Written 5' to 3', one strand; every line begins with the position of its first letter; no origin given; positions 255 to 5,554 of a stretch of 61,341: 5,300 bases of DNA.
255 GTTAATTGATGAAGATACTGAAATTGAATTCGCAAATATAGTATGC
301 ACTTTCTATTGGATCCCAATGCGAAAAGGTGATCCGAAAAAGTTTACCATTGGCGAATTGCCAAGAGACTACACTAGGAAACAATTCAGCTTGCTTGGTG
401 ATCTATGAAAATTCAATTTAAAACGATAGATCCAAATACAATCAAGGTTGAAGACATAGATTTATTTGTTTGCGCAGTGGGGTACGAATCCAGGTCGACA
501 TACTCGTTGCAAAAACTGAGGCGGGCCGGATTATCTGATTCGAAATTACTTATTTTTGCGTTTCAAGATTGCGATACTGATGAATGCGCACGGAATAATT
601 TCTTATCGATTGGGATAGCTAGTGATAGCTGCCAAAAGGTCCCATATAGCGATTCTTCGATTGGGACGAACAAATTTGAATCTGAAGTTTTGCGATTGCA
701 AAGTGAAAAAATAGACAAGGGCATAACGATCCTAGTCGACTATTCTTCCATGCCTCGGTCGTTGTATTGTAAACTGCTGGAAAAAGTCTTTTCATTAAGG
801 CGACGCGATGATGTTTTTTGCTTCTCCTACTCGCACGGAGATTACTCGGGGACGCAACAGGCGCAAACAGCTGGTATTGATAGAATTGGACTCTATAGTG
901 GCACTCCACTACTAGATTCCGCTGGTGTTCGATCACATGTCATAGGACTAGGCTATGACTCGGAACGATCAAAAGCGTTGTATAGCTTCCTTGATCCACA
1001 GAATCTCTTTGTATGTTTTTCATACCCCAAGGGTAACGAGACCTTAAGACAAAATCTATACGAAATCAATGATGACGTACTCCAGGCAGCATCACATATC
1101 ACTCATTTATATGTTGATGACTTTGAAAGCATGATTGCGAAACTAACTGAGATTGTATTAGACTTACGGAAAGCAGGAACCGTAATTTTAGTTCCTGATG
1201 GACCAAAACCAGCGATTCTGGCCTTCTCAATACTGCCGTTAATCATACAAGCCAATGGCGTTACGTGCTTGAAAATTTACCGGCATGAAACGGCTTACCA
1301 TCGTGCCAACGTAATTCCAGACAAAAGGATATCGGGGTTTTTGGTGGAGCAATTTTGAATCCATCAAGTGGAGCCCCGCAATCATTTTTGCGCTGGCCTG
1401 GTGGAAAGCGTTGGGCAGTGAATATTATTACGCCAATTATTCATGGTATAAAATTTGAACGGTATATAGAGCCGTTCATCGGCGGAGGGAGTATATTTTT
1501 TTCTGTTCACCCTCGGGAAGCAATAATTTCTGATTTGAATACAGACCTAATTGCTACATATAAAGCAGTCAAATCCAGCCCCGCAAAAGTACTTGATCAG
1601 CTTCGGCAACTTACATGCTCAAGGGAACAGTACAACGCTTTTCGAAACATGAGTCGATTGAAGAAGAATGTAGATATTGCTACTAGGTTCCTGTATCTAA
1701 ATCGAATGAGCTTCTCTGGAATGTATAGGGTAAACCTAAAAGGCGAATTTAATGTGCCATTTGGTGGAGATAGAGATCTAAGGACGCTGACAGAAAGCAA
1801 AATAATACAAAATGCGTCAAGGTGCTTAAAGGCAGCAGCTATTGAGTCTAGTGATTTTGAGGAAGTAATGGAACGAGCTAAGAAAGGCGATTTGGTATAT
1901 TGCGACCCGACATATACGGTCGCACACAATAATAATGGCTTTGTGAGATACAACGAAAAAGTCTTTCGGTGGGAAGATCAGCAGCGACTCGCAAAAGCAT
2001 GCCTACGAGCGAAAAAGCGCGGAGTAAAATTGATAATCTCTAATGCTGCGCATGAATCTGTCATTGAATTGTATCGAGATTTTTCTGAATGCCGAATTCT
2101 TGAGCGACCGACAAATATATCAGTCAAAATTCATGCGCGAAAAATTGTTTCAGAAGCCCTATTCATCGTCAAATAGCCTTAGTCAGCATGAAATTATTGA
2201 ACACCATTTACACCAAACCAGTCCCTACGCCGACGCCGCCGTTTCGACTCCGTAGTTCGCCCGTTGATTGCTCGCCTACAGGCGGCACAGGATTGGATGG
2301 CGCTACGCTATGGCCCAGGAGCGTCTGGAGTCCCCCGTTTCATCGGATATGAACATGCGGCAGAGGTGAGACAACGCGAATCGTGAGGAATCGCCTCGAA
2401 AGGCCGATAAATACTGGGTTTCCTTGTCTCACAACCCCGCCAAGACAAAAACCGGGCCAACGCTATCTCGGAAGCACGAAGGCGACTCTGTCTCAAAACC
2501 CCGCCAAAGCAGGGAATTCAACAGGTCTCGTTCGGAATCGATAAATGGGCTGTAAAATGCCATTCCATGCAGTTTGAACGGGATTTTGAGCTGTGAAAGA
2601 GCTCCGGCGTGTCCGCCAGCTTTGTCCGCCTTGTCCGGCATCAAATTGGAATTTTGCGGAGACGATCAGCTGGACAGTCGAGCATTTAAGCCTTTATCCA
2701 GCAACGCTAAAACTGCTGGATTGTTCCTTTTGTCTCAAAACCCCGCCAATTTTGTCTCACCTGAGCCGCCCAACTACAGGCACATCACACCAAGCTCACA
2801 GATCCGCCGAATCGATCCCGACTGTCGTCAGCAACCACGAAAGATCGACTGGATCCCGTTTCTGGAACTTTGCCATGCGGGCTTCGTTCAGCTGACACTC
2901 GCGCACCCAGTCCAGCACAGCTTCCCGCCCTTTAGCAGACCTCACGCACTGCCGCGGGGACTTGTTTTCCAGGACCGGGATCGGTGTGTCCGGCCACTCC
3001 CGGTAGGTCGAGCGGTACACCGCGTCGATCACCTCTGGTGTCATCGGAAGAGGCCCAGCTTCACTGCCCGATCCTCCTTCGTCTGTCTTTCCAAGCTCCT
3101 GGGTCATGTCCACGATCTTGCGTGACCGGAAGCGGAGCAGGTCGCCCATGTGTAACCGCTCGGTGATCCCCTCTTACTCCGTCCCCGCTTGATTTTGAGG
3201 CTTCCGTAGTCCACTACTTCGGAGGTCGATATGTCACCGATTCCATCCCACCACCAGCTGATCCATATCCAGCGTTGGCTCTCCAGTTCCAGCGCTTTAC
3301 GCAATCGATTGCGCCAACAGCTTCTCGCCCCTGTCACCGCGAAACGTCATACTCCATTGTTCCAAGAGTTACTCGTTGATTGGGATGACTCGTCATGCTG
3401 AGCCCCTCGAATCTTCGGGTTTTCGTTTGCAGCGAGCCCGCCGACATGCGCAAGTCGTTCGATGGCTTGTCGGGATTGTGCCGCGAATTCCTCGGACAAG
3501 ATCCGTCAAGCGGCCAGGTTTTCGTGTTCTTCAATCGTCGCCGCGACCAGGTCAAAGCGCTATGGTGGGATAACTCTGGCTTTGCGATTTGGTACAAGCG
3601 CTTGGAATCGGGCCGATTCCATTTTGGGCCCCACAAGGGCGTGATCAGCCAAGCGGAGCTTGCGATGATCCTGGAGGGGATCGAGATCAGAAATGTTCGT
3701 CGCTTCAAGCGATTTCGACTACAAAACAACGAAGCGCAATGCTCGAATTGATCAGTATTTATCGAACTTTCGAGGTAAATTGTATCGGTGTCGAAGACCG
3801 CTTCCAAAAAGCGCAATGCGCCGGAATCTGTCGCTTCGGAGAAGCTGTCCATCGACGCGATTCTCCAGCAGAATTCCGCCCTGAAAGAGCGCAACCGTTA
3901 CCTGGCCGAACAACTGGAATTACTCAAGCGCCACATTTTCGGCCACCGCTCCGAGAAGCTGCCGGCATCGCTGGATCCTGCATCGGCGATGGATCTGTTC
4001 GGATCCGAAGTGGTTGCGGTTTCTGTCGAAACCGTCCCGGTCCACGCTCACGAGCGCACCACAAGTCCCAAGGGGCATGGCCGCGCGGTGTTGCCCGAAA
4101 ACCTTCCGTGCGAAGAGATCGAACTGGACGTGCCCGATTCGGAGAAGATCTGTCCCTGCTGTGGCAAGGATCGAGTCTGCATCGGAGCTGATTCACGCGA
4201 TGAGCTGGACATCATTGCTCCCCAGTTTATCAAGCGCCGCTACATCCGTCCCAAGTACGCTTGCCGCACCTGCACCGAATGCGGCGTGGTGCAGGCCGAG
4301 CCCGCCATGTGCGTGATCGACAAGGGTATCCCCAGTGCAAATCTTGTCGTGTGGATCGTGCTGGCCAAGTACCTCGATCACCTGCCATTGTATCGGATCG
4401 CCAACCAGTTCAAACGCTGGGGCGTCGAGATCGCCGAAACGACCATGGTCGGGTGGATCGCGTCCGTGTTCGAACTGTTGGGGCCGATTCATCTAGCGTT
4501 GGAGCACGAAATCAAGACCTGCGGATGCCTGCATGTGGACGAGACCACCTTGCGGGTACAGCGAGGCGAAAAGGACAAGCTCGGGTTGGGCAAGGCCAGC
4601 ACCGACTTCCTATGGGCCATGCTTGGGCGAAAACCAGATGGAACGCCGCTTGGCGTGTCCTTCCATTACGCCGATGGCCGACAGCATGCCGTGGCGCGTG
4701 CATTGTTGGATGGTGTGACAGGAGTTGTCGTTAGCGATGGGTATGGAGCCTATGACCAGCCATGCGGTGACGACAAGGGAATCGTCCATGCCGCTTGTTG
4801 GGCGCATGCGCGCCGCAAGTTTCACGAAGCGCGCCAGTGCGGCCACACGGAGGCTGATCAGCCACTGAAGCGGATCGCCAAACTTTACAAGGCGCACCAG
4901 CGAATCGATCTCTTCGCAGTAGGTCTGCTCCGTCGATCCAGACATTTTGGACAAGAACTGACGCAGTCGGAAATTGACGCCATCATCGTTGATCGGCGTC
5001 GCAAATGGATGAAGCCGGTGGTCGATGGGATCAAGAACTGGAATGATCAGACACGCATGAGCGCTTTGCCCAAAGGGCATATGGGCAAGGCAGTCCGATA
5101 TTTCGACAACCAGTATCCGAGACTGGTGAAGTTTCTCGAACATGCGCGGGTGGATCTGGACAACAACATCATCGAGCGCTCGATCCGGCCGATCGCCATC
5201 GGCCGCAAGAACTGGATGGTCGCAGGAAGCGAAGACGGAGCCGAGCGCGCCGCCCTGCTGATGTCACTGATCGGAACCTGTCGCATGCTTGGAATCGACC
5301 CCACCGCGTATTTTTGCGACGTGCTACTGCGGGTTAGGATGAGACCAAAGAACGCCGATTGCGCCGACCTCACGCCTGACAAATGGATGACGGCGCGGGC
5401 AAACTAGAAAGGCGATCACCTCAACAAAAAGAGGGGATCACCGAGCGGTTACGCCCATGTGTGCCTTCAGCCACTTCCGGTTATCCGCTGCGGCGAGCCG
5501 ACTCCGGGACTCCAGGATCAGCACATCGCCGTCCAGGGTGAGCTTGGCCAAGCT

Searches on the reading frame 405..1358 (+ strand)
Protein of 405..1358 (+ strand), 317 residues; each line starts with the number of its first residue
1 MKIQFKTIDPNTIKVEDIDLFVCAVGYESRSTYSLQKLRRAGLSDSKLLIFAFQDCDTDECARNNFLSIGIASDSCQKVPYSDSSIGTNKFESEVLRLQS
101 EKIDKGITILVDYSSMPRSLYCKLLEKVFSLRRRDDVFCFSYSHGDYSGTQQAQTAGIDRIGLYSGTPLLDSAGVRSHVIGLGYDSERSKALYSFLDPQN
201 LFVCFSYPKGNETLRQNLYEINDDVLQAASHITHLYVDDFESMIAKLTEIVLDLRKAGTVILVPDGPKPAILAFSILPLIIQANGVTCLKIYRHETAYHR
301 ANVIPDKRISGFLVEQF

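Call 6: search_protein_families(library=pfam, proteins=[window:405-1355:+], max_evalue=0.001)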
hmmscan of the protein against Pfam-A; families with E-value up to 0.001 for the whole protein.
window:405-1355:+ (317 aa): 0 families

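Call 13: find_encoding_contigs(protein=window:405-1358:+, flank=10000, max_places=4)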
Protein window:405-1358:+ (317 aa): 7 contigs read that carry it; 4 places shown.
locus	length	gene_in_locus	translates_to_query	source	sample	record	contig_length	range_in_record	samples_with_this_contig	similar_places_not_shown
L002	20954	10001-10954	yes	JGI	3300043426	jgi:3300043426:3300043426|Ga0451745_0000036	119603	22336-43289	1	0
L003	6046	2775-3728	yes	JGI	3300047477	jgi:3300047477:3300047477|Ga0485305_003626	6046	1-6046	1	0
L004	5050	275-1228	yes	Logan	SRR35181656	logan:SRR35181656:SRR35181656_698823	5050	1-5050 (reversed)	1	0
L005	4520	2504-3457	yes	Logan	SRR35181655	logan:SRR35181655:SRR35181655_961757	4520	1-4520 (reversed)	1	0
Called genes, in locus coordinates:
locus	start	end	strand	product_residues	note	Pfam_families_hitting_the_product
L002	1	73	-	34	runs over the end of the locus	-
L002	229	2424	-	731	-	PF00270:DEAD, PF00271:Helicase_C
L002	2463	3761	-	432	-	PF10923:BrxC_BrxD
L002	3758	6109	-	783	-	PF13208:TerB_N, PF05099:TerB, PF15615:TerB_C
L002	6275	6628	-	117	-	PF02586:SRAP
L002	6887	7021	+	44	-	-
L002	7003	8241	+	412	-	PF00149:Metallophos, PF12850:Metallophos_2 (weak)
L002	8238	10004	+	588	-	PF24389:ORC-CDC6-like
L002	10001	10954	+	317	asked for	-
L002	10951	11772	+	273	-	PF02086:MethyltransfD12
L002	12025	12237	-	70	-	-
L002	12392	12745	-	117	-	-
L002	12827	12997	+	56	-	-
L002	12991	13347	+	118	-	PF05717:TnpB_IS66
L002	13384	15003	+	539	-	PF13007:LZ_Tnp_IS66, PF13005:zf-IS66, PF03050:DDE_Tnp_IS66, PF13817:DDE_Tnp_IS66_C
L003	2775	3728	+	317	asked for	-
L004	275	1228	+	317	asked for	-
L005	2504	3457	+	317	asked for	-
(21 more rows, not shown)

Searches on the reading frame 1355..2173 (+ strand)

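Call 6: search_protein_families(library=pfam, proteins=[window:1355-2173:+], max_evalue=0.001)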
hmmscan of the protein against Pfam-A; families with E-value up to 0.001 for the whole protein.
window:1355-2173:+ (273 aa): 1 family
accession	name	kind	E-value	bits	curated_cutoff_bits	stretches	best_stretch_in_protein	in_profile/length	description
PF02086.21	MethyltransfD12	-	6.2e-46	157.6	22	1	14-246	1-245/253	D12 class N6 adenine-specific DNA methyltransferase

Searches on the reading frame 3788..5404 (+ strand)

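Call 6: search_protein_families(library=pfam, proteins=[window:3788-5404:+], max_evalue=0.001)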
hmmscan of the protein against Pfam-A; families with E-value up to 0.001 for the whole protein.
window:3788-5404:+ (539 aa): 4 families
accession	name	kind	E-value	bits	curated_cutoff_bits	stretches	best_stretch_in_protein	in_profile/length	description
PF03050.20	DDE_Tnp_IS66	-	8.1e-77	258.9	23.1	1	179-486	1-283/284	Transposase IS66 family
PF13005.12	zf-IS66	-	7e-14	52.4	27.3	1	119-162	1-45/46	zinc-finger binding domain of transposase IS66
PF13007.12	LZ_Tnp_IS66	-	2.1e-09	38.4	22.9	1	39-111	2-71/71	Transposase C of IS166 homeodomain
PF13817.11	DDE_Tnp_IS66_C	-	1.1e-08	35.6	30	1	493-530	1-38/39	IS66 C-terminal element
